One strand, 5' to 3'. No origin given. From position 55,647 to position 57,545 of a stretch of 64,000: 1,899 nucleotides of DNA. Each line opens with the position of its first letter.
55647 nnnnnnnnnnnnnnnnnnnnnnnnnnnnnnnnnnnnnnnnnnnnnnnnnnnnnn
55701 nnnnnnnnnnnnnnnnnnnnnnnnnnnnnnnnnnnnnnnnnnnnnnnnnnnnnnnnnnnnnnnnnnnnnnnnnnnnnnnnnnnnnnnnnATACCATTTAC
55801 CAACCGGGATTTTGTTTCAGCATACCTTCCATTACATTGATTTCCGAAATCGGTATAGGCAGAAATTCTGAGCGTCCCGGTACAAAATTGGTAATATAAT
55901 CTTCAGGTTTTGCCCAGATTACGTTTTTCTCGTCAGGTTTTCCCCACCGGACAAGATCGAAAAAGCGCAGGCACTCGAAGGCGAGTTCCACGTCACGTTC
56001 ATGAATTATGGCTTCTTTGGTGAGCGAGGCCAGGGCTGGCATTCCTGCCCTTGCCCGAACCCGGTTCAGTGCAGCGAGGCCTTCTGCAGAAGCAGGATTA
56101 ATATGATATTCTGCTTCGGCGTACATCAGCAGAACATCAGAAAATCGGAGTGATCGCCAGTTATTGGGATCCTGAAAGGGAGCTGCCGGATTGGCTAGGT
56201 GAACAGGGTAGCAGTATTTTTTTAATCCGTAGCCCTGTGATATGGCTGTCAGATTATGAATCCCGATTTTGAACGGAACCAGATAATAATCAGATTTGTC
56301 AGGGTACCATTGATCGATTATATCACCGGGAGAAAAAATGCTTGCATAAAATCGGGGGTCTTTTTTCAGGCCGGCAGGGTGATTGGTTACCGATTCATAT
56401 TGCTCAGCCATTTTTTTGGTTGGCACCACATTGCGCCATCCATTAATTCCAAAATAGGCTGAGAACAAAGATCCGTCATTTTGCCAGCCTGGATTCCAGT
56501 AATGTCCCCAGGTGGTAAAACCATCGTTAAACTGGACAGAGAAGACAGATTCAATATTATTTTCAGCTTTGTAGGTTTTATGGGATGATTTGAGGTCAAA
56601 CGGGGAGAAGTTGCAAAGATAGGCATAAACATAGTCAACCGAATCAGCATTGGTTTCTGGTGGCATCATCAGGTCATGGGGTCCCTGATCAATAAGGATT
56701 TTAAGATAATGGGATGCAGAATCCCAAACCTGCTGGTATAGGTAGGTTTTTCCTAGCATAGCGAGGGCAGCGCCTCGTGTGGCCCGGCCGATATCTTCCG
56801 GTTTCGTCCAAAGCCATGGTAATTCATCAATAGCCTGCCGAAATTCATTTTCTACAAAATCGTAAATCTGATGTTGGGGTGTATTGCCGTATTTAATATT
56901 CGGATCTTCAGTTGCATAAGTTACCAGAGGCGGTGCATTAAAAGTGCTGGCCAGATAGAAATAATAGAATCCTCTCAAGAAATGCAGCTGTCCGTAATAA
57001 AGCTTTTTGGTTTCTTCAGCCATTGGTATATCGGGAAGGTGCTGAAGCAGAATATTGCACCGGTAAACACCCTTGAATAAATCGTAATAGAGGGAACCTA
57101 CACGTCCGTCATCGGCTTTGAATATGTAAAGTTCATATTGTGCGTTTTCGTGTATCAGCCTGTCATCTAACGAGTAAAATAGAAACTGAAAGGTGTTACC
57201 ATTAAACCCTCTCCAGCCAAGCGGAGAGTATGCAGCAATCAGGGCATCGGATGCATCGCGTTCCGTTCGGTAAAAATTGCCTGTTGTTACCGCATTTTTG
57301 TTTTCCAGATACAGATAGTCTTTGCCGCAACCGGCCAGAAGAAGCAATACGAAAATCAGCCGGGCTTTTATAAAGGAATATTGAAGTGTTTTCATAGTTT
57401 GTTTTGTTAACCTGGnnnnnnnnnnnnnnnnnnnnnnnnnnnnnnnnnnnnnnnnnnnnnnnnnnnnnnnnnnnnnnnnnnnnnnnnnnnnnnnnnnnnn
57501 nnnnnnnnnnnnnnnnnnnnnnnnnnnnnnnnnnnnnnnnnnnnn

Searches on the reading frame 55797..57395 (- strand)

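Call 6: search_protein_families(library=ncbifam, proteins=[window:55797-57395:-])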
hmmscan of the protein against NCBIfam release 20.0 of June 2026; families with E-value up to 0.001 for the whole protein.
window:55797-57395:- (532 aa): 1 family
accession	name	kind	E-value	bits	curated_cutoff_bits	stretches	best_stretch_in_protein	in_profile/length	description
NF033071.0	SusD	exception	1.5e-19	69.6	725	2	93-243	109-264/558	starch-binding outer membrane lipoprotein SusD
